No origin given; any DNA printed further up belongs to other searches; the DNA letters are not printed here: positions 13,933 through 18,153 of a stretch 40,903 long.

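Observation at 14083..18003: Single 1306-aa polypeptide fusing a B12-radical SAM enzyme, a degenerate condensation-like domain and a TauD dioxygenase, wedged between two NRPS genes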

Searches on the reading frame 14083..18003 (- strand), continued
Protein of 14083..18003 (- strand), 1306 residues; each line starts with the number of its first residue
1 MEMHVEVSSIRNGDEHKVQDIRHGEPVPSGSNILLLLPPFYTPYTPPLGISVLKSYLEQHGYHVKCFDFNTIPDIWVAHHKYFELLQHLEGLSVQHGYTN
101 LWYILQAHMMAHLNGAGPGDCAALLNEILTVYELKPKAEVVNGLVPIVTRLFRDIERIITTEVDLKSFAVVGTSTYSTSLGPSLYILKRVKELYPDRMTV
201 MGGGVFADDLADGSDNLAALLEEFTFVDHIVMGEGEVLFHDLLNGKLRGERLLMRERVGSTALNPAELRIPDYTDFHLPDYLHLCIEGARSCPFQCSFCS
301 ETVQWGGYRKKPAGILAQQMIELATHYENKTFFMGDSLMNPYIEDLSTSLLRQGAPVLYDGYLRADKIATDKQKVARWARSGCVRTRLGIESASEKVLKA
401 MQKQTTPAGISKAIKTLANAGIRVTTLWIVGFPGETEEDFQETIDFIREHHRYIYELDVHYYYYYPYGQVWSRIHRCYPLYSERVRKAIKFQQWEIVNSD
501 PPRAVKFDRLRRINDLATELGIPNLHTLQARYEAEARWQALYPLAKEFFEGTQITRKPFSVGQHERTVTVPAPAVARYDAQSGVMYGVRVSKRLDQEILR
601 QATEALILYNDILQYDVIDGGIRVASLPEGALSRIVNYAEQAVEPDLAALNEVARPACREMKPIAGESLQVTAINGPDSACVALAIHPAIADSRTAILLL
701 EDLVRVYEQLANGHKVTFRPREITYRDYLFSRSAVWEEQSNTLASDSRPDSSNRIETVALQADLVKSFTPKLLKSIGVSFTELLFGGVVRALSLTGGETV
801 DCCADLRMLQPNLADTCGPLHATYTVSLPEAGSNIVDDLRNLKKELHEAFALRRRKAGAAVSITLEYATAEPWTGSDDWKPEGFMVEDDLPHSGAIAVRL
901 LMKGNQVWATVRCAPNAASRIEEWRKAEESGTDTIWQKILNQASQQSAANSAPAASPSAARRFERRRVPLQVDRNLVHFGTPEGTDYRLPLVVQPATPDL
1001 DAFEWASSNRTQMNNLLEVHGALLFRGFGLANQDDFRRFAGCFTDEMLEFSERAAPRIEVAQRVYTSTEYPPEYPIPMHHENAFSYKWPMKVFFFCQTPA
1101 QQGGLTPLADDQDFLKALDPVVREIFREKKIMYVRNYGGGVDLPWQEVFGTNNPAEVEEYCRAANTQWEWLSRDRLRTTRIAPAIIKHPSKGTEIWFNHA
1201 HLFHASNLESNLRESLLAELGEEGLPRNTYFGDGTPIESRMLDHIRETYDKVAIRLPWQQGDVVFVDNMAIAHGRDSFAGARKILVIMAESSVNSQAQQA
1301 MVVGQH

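Call 10: find_homologous_proteins(query=window:14083-18003:-, max_evalue=1e-10)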
Query window:14083-18003:- (1306 aa): 267 proteins with E <= 1e-10 among 7830 candidates; the best 120 are listed.
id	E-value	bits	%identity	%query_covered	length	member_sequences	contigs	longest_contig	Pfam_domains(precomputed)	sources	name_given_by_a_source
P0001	0.0e+0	3041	100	100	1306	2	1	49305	PF02668.23,PF04055.28,PF02310.25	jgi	-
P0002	0.0e+0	2067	68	99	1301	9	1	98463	PF02668.23,PF04055.28,PF02310.25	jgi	-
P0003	0.0e+0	1992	66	100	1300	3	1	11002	PF00668.26,PF02668.23,PF04055.28,PF02310.25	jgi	jgi:alpha-ketoglutarate-dependent taurine dioxygenase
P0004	0.0e+0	1765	60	99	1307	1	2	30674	PF02668.23,PF04055.28,PF02310.25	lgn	-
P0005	0.0e+0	1745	59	98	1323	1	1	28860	PF02668.23,PF04055.28,PF02310.25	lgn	-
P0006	0.0e+0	1638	57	97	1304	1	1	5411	PF00668.26,PF02668.23,PF04055.28,PF02310.25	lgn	-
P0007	0.0e+0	1607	56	97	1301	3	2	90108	PF00668.26,PF02668.23,PF04055.28,PF02310.25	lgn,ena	-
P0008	0.0e+0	1585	54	99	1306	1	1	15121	PF00668.26,PF02668.23,PF04055.28,PF02310.25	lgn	-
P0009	0.0e+0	1192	56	72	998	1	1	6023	PF00668.26,PF04055.28,PF02310.25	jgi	-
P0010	0.0e+0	1184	56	73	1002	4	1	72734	PF00668.26,PF04055.28,PF02310.25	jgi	jgi:radical SAM superfamily enzyme YgiQ (UPF0313 family)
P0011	0.0e+0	1177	57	70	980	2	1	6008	PF00668.26,PF04055.28,PF02310.25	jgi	jgi:radical SAM superfamily enzyme YgiQ (UPF0313 family)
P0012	0.0e+0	1156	54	73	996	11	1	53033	PF00668.26,PF04055.28,PF02310.25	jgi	jgi:hypothetical protein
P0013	0.0e+0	1113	49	82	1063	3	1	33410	PF00668.26,PF02668.23,PF04055.28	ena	-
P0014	0.0e+0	1073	56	66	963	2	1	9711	PF00668.26,PF04055.28,PF02310.25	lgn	-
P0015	1.1e-294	999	52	71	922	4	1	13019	PF04055.28,PF02310.25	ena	-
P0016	9.2e-284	963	53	65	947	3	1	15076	PF00668.26,PF04055.28,PF02310.25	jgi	jgi:Radical SAM superfamily/Condensation domain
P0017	7.7e-281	953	49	70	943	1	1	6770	PF00668.26,PF04055.28,PF02310.25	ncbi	-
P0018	8.1e-278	943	51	66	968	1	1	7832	PF00668.26,PF04055.28,PF02310.25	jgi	jgi:radical SAM superfamily enzyme YgiQ (UPF0313 family)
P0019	1.8e-261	889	49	64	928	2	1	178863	PF00668.26,PF04055.28,PF02310.25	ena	-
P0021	4.9e-254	864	46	67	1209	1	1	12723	PF00668.26,PF04055.28,PF02310.25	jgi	jgi:radical SAM superfamily enzyme YgiQ (UPF0313 family)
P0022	4.6e-247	841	45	70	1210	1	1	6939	PF00668.26,PF04055.28,PF02310.25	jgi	jgi:radical SAM superfamily enzyme YgiQ (UPF0313 family)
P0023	9.3e-245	833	45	66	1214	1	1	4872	PF00668.26,PF04055.28,PF02310.25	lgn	-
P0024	2.4e-244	832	45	66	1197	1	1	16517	PF00668.26,PF04055.28,PF02310.25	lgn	-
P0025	3.9e-241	821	46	66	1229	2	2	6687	PF00668.26,PF04055.28,PF02310.25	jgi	jgi:radical SAM superfamily enzyme YgiQ (UPF0313 family)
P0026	1.1e-240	820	43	71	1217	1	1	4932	PF00668.26,PF04055.28,PF02310.25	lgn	-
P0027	1.3e-240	820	44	66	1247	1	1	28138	PF00668.26,PF04055.28,PF02310.25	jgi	jgi:radical SAM superfamily enzyme YgiQ (UPF0313 family)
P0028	1.3e-239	816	46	66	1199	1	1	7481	PF00668.26,PF04055.28,PF02310.25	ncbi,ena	-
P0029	3.6e-239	815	45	66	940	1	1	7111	PF00668.26,PF04055.28,PF02310.25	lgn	-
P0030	6.2e-239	814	45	67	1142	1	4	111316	PF00668.26,PF04055.28,PF02310.25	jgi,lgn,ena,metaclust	metaclust:\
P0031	7.8e-237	807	44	66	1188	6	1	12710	PF00668.26,PF04055.28,PF02310.25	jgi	-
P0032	8.7e-237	807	44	66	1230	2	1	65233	PF00668.26,PF04055.28,PF02310.25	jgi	jgi:radical SAM superfamily enzyme YgiQ (UPF0313 family)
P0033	1.3e-236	806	43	72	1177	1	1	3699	PF00668.26,PF04055.28,PF02310.25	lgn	-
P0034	1.8e-236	806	44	66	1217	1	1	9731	PF00668.26,PF04055.28,PF02310.25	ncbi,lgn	ncbi:MAG: condensation domain-containing protein [Blastocatellia bacterium]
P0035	8.4e-236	804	44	66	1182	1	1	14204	PF00668.26,PF04055.28,PF02310.25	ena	-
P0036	1.0e-235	803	45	66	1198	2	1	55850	PF00668.26,PF04055.28,PF02310.25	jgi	jgi:hypothetical protein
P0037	1.6e-235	803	44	66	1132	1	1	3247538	PF00668.26,PF04055.28,PF02310.25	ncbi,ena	-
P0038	2.9e-235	802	44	65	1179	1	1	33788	PF00668.26,PF04055.28,PF02310.25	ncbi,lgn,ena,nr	ncbi:MAG TPA: condensation domain-containing protein [Pyrinomonadaceae bacterium]|nr:condensation do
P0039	3.4e-235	802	43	65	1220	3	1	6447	PF00668.26,PF04055.28,PF02310.25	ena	-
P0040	7.0e-235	801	44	67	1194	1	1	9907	PF00668.26,PF04055.28,PF02310.25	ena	-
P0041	9.5e-235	800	44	66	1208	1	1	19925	PF00668.26,PF04055.28,PF02310.25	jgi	jgi:radical SAM superfamily enzyme YgiQ (UPF0313 family)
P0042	1.2e-234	800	45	66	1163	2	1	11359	PF00668.26,PF04055.28,PF02310.25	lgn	-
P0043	2.1e-234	799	44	68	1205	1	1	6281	PF00668.26,PF04055.28,PF02310.25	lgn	-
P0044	3.0e-234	799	44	66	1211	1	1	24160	PF00668.26,PF04055.28,PF02310.25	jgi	jgi:radical SAM superfamily enzyme YgiQ (UPF0313 family)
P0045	3.1e-234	799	44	66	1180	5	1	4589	PF00668.26,PF04055.28,PF02310.25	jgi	-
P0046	6.6e-234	797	42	72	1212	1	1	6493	PF00668.26,PF04055.28,PF02310.25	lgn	-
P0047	7.0e-234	797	44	66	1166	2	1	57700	PF00668.26,PF04055.28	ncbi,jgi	ncbi:MAG: hypothetical protein V7638_3423 [Acidobacteriota bacterium]|jgi:radical SAM superfamily en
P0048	7.0e-234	797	43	67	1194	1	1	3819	PF00668.26,PF04055.28,PF02310.25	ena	-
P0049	7.5e-234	797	44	66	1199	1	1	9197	PF00668.26,PF04055.28,PF02310.25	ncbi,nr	ncbi:MAG TPA: condensation domain-containing protein [Pyrinomonadaceae bacterium]|nr:condensation do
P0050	9.7e-234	797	45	66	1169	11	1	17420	PF00668.26,PF04055.28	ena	-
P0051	1.8e-233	796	44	66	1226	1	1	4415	PF00668.26,PF04055.28,PF02310.25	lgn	-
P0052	3.7e-233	795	43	66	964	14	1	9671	PF00668.26,PF04055.28,PF02310.25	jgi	-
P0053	4.0e-233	795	45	66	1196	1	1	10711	PF00668.26,PF04055.28,PF02310.25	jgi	jgi:hypothetical protein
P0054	4.7e-233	795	45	65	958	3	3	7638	PF00668.26,PF04055.28,PF02310.25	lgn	-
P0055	6.8e-233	794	46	65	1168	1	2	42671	PF00668.26,PF04055.28,PF02310.25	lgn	-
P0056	7.8e-233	794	44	65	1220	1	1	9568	PF00668.26,PF04055.28,PF02310.25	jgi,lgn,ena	-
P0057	1.1e-232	793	46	65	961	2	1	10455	PF00668.26,PF04055.28,PF02310.25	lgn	-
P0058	1.2e-232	793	43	66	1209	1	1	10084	PF00668.26,PF04055.28,PF02310.25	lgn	-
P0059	1.6e-232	793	43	67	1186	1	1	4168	PF00668.26,PF04055.28,PF02310.25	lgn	-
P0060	2.3e-232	792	43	67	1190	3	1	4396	PF00668.26,PF04055.28,PF02310.25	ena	-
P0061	2.5e-232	792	44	65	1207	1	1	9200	PF00668.26,PF04055.28,PF02310.25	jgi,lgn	jgi:hypothetical protein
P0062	2.8e-232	792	41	70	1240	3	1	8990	PF00668.26,PF04055.28,PF02310.25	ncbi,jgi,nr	ncbi:MAG TPA: radical SAM protein [Pyrinomonadaceae bacterium]|nr:radical SAM protein [Pyrinomonadac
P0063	2.9e-232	792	44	66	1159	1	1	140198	PF00668.26,PF04055.28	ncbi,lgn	-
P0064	8.5e-232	790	44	69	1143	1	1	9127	PF00668.26,PF04055.28,PF02310.25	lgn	-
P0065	1.2e-231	790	43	66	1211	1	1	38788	PF00668.26,PF04055.28,PF02310.25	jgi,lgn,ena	-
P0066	1.8e-231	789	44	66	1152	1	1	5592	PF00668.26,PF04055.28,PF02310.25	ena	-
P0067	1.9e-231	789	43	67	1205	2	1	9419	PF00668.26,PF04055.28,PF02310.25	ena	-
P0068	2.3e-231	789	44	67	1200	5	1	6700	PF00668.26,PF04055.28,PF02310.25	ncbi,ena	-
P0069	2.6e-231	789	44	66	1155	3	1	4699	PF00668.26,PF04055.28,PF02310.25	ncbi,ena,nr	ncbi:MAG TPA: condensation domain-containing protein [Pyrinomonadaceae bacterium]|nr:condensation do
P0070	2.9e-231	789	45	66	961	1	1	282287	PF00668.26,PF04055.28,PF02310.25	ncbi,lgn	-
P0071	8.5e-231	787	43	68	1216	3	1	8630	PF00668.26,PF04055.28,PF02310.25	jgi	jgi:hypothetical protein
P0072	8.5e-231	787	43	67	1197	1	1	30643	PF00668.26,PF04055.28,PF02310.25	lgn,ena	-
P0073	2.6e-230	786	43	66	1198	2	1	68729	PF00668.26,PF04055.28,PF02310.25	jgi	jgi:radical SAM superfamily enzyme YgiQ (UPF0313 family)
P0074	3.3e-230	785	43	68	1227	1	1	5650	PF00668.26,PF04055.28,PF02310.25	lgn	-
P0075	3.5e-230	785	44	66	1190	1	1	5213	PF00668.26,PF04055.28,PF02310.25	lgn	-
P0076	4.0e-230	785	44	66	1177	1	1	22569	PF00668.26,PF04055.28,PF02310.25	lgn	-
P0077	5.0e-230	785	45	66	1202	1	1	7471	PF00668.26,PF04055.28,PF02310.25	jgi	jgi:radical SAM superfamily enzyme YgiQ (UPF0313 family)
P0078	6.4e-230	784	43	66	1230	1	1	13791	PF00668.26,PF04055.28,PF02310.25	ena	-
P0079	1.0e-229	784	44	68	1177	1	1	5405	PF00668.26,PF04055.28,PF02310.25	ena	-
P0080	1.5e-229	783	43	66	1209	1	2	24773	PF00668.26,PF04055.28,PF02310.25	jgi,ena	jgi:radical SAM superfamily enzyme YgiQ (UPF0313 family)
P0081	1.6e-229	783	45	65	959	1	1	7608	PF00668.26,PF04055.28,PF02310.25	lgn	-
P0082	1.6e-229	783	43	66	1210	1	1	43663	PF00668.26,PF04055.28,PF02310.25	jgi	jgi:radical SAM superfamily enzyme YgiQ (UPF0313 family)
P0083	2.2e-229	782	45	66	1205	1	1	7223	PF00668.26,PF04055.28,PF02310.25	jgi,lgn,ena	-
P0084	2.3e-229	782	44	66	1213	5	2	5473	PF00668.26,PF04055.28,PF02310.25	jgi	jgi:radical SAM superfamily enzyme YgiQ (UPF0313 family)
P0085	2.4e-229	782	44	66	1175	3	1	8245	PF00668.26,PF04055.28,PF02310.25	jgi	-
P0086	2.7e-229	782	47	59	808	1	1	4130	PF00668.26,PF04055.28,PF02310.25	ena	-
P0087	3.7e-229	782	43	68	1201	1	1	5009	PF00668.26,PF04055.28,PF02310.25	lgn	-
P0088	7.2e-229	781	44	71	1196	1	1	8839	PF00668.26,PF04055.28,PF02310.25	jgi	jgi:radical SAM superfamily enzyme YgiQ (UPF0313 family)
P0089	8.9e-229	780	44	66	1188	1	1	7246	PF00668.26,PF04055.28,PF02310.25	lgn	-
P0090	1.1e-228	780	44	64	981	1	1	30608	PF00668.26,PF04055.28,PF02310.25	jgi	jgi:radical SAM superfamily enzyme YgiQ (UPF0313 family)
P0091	1.6e-228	780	44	66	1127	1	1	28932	PF00668.26,PF04055.28,PF02310.25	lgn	-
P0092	2.8e-228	779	44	65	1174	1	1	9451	PF00668.26,PF04055.28,PF02310.25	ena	-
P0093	3.4e-228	779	42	68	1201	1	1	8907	PF00668.26,PF04055.28,PF02310.25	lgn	-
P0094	6.8e-228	778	41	72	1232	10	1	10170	PF00668.26,PF04055.28,PF02310.25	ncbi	-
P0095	1.1e-227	777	43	66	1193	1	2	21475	PF00668.26,PF04055.28,PF02310.25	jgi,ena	jgi:hypothetical protein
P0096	1.3e-227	777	43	65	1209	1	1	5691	PF00668.26,PF04055.28,PF02310.25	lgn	-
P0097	1.5e-227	776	43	66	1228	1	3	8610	PF00668.26,PF04055.28,PF02310.25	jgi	jgi:radical SAM superfamily enzyme YgiQ (UPF0313 family)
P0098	2.0e-227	776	42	70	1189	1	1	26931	PF00668.26,PF04055.28,PF02310.25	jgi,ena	-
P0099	2.8e-227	776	43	66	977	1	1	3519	PF00668.26,PF04055.28,PF02310.25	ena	-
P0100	5.3e-227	775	44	66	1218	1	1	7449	PF00668.26,PF04055.28,PF02310.25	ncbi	ncbi:MAG: condensation domain-containing protein [Pyrinomonadaceae bacterium]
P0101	1.0e-226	774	43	66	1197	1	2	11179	PF00668.26,PF04055.28,PF02310.25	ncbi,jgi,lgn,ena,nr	ncbi:MAG TPA: radical SAM protein [Pyrinomonadaceae bacterium]|nr:radical SAM protein [Pyrinomonadac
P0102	2.3e-226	772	42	68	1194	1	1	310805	PF00668.26,PF04055.28,PF02310.25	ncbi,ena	-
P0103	2.8e-226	772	43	64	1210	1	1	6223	PF00668.26,PF04055.28,PF02310.25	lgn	-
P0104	4.2e-226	772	42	67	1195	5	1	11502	PF00668.26,PF04055.28,PF02310.25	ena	-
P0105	1.2e-225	770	43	68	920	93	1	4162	PF00668.26,PF04055.28,PF02310.25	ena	-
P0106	1.7e-225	770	43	65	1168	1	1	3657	PF00668.26,PF04055.28,PF02310.25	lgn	-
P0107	2.0e-225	769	44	65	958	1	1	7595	PF00668.26,PF04055.28,PF02310.25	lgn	-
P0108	2.3e-225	769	44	66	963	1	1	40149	PF00668.26,PF04055.28,PF02310.25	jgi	jgi:radical SAM superfamily enzyme YgiQ (UPF0313 family)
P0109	2.5e-225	769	40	74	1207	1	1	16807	PF00668.26,PF04055.28,PF02310.25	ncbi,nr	ncbi:MAG: radical SAM protein [Chloroflexi bacterium]|nr:radical SAM protein [Chloroflexota bacteriu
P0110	5.5e-225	768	42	66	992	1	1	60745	PF04055.28,PF02310.25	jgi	jgi:radical SAM superfamily enzyme YgiQ (UPF0313 family)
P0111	9.6e-225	767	42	66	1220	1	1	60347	PF00668.26,PF04055.28,PF02310.25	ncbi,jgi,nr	ncbi:MAG: hypothetical protein QOF02_1956 [Blastocatellia bacterium]|jgi:radical SAM superfamily enz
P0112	1.1e-224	767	43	64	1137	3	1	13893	PF00668.26,PF04055.28,PF02310.25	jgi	-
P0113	6.5e-224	764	43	66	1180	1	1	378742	PF00668.26,PF04055.28,PF02310.25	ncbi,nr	ncbi:Anaerobic magnesium-protoporphyrin IX monomethyl ester cyclase [Thermoflexales bacterium]|nr:An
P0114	9.7e-224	764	43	66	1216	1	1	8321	PF00668.26,PF04055.28,PF02310.25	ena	-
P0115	1.9e-223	763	43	68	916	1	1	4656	PF00668.26,PF04055.28,PF02310.25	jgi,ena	-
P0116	8.5e-223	761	43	67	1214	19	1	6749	PF00668.26,PF04055.28,PF02310.25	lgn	-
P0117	1.2e-222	760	40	72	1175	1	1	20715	PF00668.26,PF04055.28,PF02310.25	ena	-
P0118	1.2e-222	760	41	72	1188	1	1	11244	PF00668.26,PF04055.28,PF02310.25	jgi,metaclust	metaclust:\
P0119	1.2e-222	760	41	72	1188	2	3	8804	PF00668.26,PF04055.28,PF02310.25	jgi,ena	-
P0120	1.6e-222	760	43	69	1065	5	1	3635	PF00668.26,PF04055.28,PF02310.25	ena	-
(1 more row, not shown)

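Call 15: find_encoding_contigs(protein=P0002, flank=10000, max_places=2)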
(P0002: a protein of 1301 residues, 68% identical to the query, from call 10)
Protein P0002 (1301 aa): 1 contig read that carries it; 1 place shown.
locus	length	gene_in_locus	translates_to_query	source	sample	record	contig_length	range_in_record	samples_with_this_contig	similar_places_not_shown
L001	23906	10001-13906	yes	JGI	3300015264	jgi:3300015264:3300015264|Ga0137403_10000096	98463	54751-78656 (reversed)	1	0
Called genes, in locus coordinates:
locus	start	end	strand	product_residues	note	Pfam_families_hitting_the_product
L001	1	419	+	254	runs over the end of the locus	PF13489:Methyltransf_23, PF01209:Ubie_methyltran, PF13847:Methyltransf_31, PF08241:Methyltransf_11, PF08242:Methyltransf_12, PF13649:Methyltransf_25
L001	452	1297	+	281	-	PF00696:AA_kinase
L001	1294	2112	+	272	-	PF00696:AA_kinase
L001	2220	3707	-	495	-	PF07969:Amidohydro_3 (faint), PF01979:Amidohydro_1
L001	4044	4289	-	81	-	-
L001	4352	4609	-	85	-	-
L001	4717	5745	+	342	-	PF02668:TauD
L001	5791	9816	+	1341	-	PF00501:AMP-binding, PF13193:AMP-binding_C, PF00550:PP-binding, PF00668:Condensation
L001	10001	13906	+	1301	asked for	PF02310:B12-binding (faint), PF04055:Radical_SAM, PF02668:TauD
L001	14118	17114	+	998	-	PF00668:Condensation, PF00501:AMP-binding, PF13193:AMP-binding_C, PF00550:PP-binding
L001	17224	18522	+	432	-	PF08241:Methyltransf_11, PF08242:Methyltransf_12, PF13489:Methyltransf_23, PF13649:Methyltransf_25, PF13847:Methyltransf_31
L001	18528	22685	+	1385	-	PF00668:Condensation, PF00501:AMP-binding, PF13193:AMP-binding_C, PF00550:PP-binding, PF00975:Thioesterase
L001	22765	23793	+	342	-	PF00288:GHMP_kinases_N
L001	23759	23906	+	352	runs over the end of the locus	PF00291:PALP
